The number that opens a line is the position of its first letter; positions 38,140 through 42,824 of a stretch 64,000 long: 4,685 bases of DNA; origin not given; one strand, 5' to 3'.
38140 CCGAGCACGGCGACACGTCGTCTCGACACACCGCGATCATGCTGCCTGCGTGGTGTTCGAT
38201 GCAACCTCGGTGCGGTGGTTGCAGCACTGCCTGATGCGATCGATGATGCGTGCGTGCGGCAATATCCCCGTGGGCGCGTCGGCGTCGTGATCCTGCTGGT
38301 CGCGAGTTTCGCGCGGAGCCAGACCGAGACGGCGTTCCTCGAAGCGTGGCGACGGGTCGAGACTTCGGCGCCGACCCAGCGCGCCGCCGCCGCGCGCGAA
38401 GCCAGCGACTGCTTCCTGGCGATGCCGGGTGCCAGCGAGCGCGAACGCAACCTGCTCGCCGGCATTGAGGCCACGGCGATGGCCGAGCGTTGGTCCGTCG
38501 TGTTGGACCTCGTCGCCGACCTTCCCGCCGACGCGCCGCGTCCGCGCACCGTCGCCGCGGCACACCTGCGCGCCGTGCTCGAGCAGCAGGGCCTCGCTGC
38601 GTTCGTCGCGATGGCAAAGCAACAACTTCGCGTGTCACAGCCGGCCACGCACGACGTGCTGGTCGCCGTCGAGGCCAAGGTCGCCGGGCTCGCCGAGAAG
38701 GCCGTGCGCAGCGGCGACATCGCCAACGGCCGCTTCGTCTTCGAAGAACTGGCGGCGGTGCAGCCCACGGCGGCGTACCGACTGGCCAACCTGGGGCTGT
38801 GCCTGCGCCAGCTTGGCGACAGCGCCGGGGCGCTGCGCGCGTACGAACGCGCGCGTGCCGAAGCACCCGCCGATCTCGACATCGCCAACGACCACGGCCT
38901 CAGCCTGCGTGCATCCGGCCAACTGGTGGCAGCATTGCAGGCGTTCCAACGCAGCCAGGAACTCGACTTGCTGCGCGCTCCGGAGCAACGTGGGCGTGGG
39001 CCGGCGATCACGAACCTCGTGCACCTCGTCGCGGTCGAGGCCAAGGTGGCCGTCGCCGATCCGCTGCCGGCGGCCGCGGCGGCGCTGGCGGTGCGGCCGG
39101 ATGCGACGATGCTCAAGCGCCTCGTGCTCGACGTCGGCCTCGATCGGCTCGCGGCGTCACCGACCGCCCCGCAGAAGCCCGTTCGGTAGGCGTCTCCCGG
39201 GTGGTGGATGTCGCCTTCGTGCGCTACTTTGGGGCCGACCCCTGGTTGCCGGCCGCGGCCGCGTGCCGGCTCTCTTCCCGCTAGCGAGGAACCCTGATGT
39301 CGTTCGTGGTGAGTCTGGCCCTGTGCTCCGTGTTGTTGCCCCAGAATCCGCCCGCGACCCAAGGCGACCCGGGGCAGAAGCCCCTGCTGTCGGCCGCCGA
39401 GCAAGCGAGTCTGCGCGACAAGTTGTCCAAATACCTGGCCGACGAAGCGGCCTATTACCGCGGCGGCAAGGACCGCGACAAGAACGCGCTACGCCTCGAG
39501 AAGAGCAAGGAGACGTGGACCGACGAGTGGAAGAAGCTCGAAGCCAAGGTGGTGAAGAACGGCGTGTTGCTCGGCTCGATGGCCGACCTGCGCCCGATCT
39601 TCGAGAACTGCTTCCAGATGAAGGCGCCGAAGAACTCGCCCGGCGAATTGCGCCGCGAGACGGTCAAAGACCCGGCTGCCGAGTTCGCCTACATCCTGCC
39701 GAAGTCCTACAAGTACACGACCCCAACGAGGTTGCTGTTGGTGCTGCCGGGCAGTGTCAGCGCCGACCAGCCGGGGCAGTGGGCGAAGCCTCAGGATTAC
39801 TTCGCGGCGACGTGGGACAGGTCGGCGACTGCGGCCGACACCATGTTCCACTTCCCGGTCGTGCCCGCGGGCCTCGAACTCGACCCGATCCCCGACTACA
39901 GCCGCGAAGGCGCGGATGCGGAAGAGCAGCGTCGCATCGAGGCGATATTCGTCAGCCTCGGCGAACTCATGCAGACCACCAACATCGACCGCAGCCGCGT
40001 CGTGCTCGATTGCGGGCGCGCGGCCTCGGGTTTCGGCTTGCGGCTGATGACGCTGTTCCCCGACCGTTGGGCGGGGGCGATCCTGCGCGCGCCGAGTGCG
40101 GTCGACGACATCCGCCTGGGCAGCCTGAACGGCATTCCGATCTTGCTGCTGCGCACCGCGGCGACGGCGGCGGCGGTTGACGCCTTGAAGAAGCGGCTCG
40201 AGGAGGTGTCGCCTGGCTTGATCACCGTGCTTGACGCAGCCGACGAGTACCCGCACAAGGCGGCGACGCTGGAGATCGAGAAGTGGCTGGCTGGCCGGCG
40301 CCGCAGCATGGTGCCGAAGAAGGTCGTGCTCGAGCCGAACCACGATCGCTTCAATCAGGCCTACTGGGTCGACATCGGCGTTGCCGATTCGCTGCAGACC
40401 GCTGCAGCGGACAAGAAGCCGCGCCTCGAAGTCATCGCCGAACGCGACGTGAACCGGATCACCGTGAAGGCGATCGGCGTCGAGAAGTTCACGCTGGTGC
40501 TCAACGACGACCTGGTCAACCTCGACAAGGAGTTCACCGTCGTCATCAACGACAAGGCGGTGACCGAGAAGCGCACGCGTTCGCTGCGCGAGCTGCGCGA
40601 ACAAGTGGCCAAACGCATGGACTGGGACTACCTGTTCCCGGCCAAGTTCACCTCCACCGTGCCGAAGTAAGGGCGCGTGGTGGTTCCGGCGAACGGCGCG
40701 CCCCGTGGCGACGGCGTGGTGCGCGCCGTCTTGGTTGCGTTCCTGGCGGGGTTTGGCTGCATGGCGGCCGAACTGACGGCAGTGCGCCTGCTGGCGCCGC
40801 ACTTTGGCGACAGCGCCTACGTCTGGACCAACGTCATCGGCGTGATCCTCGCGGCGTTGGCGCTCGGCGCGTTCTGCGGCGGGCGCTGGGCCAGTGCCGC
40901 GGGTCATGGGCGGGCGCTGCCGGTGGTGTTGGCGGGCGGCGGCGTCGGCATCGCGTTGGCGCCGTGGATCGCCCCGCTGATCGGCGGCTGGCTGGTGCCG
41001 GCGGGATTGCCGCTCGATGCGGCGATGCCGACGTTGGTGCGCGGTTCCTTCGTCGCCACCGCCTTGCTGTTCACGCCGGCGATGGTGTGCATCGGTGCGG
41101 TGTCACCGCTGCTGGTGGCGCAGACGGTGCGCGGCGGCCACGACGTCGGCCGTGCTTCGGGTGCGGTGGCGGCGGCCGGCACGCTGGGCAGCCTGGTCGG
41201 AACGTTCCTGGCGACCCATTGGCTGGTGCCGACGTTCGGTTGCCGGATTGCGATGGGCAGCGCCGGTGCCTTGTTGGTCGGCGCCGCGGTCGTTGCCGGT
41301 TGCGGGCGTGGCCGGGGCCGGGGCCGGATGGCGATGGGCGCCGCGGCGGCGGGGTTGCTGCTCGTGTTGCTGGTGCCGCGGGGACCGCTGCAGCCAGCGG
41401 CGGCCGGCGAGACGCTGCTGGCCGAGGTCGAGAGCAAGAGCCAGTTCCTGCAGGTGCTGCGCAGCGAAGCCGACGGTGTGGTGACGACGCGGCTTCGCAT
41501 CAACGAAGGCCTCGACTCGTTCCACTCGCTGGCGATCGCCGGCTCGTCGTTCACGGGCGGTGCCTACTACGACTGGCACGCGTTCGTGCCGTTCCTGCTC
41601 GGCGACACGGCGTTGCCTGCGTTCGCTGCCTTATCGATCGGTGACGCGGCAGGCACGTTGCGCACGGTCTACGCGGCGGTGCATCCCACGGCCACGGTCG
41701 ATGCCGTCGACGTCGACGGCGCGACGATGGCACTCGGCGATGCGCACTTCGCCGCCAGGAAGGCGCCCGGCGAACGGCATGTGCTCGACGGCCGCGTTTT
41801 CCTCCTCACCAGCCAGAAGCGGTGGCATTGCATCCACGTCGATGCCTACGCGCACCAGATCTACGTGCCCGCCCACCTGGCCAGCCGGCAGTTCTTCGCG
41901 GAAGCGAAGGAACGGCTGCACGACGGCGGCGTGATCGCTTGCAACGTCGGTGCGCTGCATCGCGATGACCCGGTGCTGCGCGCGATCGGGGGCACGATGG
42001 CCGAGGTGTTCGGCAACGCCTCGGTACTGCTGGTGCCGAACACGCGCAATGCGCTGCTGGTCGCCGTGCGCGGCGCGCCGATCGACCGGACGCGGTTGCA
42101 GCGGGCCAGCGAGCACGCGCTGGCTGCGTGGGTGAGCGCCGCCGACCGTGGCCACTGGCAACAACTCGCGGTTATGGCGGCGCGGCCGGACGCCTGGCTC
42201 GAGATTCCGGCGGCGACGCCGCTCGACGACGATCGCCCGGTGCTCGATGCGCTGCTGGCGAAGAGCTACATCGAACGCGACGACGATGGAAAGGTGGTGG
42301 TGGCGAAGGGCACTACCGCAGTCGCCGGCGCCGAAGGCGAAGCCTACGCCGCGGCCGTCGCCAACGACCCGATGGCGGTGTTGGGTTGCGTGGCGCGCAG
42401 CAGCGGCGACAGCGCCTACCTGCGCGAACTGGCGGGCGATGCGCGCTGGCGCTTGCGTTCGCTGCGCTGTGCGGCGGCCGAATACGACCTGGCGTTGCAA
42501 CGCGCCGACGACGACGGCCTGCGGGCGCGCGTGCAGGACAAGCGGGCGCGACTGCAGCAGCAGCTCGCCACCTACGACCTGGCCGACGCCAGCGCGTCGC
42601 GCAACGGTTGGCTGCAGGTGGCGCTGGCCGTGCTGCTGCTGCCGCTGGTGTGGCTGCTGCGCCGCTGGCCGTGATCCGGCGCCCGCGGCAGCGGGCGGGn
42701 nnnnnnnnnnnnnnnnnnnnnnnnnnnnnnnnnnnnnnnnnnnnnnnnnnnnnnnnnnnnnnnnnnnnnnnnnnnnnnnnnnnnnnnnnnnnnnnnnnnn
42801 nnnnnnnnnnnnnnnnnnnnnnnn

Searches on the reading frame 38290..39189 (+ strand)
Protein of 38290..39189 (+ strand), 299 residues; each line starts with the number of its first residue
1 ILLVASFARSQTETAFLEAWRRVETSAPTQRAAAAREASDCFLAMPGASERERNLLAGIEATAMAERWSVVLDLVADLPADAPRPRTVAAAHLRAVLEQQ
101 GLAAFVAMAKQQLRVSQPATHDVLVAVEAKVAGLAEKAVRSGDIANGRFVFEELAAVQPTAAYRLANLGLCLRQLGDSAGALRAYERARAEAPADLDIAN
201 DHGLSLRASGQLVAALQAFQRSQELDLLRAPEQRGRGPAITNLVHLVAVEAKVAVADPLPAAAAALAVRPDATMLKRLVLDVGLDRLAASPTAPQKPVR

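Call 21: search_protein_families(library=pfam, proteins=[window:38290-39189:+], max_evalue=0.1)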
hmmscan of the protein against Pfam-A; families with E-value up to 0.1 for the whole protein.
window:38290-39189:+ (299 aa): 10 families
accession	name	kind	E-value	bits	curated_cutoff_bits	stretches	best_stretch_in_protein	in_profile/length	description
PF07719.23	TPR_2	-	4.7e-07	29.9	27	1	164-194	3-33/34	Tetratricopeptide repeat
PF00515.34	TPR_1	-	7.7e-07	29.1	27.8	1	165-190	4-29/34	Tetratricopeptide repeat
PF13432.12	TPR_16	-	2.2e-05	25.2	32.7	2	172-224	7-59/65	Tetratricopeptide repeat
PF13424.12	TPR_12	-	0.00065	20.3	30.1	2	162-189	45-72/77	Tetratricopeptide repeat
PF13371.12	TPR_9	-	0.0014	19.1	35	1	139-198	6-65/73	Tetratricopeptide repeat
PF13174.12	TPR_6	-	0.0028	18.6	26.3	0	168-193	6-31/33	Tetratricopeptide repeat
PF13176.12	TPR_7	-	0.013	16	27.9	1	165-195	2-34/36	Tetratricopeptide repeat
PF25064.1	ARM_TT21_5th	-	0.02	15.6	27.8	1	134-223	7-99/117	TT21 fifth ARM repeats domain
PF13181.12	TPR_8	-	0.035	14.7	25.7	0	165-188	4-27/34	Tetratricopeptide repeat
PF13428.12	TPR_14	-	0.043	15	23.5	1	167-199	6-38/44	Tetratricopeptide repeat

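Call 43: search_protein_families(library=ncbifam, proteins=[window:38290-39189:+], max_evalue=0.1)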
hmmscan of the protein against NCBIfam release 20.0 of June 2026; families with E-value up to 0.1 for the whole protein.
window:38290-39189:+ (299 aa): 4 families
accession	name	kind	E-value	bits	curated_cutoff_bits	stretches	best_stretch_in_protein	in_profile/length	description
TIGR02552.1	LcrH_SycD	equivalog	7.2e-07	29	104.8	1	131-225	21-115/136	SycD/LcrH family type III secretion system chaperone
NF033920.0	C39_PA2778_fam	equivalog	0.0021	17.5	150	1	60-192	131-254/255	PA2778 family cysteine peptidase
TIGR02521.1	type_IV_pilW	equivalog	0.0024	17.5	154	1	157-223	60-126/234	type IV pilus biogenesis/stability protein PilW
NF040959.1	MamA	equivalog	0.0062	16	200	1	139-226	82-169/204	magnetosome protein MamA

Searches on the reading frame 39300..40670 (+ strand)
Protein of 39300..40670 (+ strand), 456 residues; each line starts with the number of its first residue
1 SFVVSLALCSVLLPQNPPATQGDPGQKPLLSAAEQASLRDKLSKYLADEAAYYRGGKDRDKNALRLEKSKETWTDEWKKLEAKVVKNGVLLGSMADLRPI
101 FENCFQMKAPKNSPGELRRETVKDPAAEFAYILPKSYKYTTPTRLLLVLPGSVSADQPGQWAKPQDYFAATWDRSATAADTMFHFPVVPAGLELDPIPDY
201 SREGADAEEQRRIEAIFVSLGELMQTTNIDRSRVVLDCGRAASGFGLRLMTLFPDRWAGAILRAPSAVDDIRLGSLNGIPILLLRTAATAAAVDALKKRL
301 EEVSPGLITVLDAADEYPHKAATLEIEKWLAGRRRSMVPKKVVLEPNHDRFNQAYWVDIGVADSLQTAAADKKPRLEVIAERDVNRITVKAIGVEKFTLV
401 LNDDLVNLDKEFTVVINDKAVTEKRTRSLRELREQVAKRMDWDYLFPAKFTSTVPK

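Call 21: search_protein_families(library=pfam, proteins=[window:39300-40670:+], max_evalue=0.1)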
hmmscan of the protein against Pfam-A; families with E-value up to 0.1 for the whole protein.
window:39300-40670:+ (456 aa): 0 families

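Call 43: search_protein_families(library=ncbifam, proteins=[window:39300-40670:+], max_evalue=0.1)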
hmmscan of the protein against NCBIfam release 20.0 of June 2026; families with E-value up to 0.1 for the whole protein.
window:39300-40670:+ (456 aa): 0 families

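Call 44: search_solved_structures(query=window:39300-40670:+, max_evalue=1)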
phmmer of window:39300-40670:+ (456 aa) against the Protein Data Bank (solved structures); distinct sequences matched with E-value up to 1: 1.
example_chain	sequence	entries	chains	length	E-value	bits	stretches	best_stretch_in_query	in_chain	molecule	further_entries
9iho_T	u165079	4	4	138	0.29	13.2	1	382-426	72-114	Acyl carrier protein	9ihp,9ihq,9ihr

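Call 75: search_solved_structures(query=A3, max_evalue=5)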
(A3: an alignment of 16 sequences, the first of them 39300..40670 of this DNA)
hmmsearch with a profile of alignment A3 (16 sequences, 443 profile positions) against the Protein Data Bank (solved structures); distinct sequences matched with E-value up to 5: 4.
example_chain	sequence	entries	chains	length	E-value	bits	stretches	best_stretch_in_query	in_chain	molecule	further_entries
8daj_A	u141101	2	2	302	1.4e-05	27.2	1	115-247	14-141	Esterase, PHB depolymerase family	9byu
3wyd_A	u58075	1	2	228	0.038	15.9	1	113-233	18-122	LC-Est1C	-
3doh_A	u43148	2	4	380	0.067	15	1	115-248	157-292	esterase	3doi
9iho_T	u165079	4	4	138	0.24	13.2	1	374-411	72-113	Acyl carrier protein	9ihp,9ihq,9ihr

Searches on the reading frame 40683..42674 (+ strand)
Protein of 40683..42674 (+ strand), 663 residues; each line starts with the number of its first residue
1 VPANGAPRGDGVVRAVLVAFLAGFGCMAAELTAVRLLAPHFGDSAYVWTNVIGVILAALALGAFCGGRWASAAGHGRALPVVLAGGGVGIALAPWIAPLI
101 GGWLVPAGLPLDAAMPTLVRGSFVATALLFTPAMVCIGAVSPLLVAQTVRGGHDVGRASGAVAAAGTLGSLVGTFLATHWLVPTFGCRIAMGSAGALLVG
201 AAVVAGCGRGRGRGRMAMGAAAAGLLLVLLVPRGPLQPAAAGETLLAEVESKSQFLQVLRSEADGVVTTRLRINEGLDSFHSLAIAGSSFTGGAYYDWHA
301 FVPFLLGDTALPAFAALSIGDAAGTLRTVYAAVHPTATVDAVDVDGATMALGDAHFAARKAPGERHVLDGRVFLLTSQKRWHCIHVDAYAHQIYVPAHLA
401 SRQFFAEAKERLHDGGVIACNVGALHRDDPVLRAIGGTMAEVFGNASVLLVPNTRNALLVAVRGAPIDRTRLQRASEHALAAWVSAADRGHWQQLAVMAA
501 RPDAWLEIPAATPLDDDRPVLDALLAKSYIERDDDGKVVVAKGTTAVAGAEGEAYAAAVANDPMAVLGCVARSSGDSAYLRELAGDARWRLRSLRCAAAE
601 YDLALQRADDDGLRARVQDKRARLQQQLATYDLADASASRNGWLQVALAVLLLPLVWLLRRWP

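Call 21: search_protein_families(library=pfam, proteins=[window:40683-42674:+], max_evalue=0.1)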
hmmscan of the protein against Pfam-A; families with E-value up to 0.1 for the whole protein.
window:40683-42674:+ (663 aa): 3 families
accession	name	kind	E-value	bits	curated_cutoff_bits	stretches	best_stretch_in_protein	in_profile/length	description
PF19908.4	DUF6381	-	0.04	14.1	26.6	0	584-628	4-48/62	Family of unknown function (DUF6381)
PF05175.20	MTS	-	0.06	13.4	23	0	317-420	36-138/170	Methyltransferase small domain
PF01564.23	Spermine_synth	-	0.094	12.7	22.9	0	349-452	60-164/186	Spermine/spermidine synthase domain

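Call 43: search_protein_families(library=ncbifam, proteins=[window:40683-42674:+], max_evalue=0.1)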
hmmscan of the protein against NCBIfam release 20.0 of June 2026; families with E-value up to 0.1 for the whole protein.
window:40683-42674:+ (663 aa): 5 families
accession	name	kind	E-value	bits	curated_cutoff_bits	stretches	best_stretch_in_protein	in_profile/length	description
NF037959.1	MFS_SpdSyn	subfamily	4.2e-41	141.2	40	1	27-449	5-412/480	fused MFS/spermidine synthase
NF003380.0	PRK04457.1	equivalog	4.4e-06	25.9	304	1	316-473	73-228/265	polyamine aminopropyltransferase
NF002956.0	PRK03612.1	equivalog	0.0012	17.4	472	0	17-229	24-220/522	polyamine aminopropyltransferase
NF002010.0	PRK00811.1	equivalog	0.0015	17.9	260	1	324-451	91-222/287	polyamine aminopropyltransferase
TIGR00417.1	speE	equivalog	0.0023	17.2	249.55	1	337-450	97-214/271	spermidine synthase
